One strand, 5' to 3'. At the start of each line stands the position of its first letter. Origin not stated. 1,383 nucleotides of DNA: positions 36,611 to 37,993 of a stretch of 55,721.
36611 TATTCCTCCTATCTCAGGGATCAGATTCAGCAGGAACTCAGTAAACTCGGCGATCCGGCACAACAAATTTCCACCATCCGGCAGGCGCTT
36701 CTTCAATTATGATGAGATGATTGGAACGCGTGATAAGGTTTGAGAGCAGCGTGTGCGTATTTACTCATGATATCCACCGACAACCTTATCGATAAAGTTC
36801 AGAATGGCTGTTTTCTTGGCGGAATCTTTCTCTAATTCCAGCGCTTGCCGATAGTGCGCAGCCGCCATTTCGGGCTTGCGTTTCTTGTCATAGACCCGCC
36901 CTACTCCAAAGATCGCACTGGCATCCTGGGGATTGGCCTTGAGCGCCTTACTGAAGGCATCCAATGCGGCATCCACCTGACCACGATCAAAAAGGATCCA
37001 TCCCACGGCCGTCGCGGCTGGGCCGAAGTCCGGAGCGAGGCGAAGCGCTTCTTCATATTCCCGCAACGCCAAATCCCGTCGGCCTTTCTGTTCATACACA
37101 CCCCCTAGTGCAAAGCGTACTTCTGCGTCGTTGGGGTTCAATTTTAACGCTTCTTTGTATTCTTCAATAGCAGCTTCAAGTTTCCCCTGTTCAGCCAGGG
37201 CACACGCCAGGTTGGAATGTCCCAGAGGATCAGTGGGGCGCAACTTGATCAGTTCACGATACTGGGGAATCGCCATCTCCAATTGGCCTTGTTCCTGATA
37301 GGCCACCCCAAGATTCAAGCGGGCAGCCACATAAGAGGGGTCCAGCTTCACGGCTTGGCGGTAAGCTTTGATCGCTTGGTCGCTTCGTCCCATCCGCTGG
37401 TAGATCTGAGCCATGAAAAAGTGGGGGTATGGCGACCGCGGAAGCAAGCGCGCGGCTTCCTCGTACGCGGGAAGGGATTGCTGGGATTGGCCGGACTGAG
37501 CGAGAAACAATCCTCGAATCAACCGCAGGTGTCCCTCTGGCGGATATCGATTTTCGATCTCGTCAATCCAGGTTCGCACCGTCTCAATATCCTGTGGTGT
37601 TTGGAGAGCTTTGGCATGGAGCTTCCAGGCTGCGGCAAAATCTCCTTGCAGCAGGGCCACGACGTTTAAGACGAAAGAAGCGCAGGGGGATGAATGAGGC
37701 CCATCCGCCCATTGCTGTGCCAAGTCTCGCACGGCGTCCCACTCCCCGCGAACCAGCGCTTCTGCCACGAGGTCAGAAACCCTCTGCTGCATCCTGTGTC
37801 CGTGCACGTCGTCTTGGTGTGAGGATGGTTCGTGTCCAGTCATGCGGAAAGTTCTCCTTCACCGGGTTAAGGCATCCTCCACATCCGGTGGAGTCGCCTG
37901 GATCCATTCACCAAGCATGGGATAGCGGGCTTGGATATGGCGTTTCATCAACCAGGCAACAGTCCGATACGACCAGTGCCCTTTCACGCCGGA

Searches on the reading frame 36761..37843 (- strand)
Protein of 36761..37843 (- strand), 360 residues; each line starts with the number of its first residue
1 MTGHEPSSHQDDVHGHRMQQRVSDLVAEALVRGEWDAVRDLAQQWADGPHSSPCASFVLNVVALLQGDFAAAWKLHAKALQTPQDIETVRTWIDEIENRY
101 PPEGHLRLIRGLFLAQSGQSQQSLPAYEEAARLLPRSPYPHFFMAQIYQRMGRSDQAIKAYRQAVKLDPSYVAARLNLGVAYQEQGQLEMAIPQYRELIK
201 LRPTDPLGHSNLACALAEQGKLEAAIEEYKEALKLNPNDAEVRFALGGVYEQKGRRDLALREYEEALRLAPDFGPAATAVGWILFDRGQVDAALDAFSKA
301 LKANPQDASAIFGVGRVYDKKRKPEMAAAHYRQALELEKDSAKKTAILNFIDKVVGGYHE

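Call 60: search_protein_families(library=pfam, proteins=[window:36761-37843:-], max_evalue=0.001)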
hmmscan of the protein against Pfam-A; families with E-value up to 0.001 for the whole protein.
window:36761-37843:- (360 aa): 28 families (the best 25 are shown)
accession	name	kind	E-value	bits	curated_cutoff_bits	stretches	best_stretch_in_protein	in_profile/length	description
PF13414.12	TPR_11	-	1.1e-48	163.1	26.8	4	215-254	3-42/42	TPR repeat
PF07719.23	TPR_2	-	4.4e-46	151.6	27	5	207-239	2-34/34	Tetratricopeptide repeat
PF00515.34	TPR_1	-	4.2e-45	150.2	27.8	4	208-239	3-34/34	Tetratricopeptide repeat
PF13181.12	TPR_8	-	6.4e-41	135.5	25.7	4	142-170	5-33/34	Tetratricopeptide repeat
PF13432.12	TPR_16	-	2.5e-33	114.6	32.7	3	145-206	4-65/65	Tetratricopeptide repeat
PF13431.12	TPR_17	-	3.7e-33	111.5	24.4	3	160-192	1-33/34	Tetratricopeptide repeat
PF13428.12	TPR_14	-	1.4e-29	99.9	23.5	2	144-179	7-42/44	Tetratricopeptide repeat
PF14559.12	TPR_19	-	1.4e-26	93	25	4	216-277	1-61/68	Tetratricopeptide repeat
PF13424.12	TPR_12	-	3.3e-24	85.3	30.1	5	144-202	9-75/77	Tetratricopeptide repeat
PF13176.12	TPR_7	-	1e-23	81.8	27.9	1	142-169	3-32/36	Tetratricopeptide repeat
PF24575.1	TPR_Slam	-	6.9e-19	68.7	35.2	1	142-190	51-99/104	Surface lipoprotein assembly modifier, N-terminal TPR repeats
PF13429.12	TPR_15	-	4.1e-17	63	26.2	2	244-304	150-209/280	Tetratricopeptide repeat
PF13174.12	TPR_6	-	3.5e-16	59.1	26.3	0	174-204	2-32/33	Tetratricopeptide repeat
PF23914.1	TPR_CcmH_CycH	-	3.1e-12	47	42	1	144-240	56-155/158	Cytochrome c-type biogenesis protein H TPR domain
PF13371.12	TPR_9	-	8.8e-12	45.3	35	1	146-206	3-63/73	Tetratricopeptide repeat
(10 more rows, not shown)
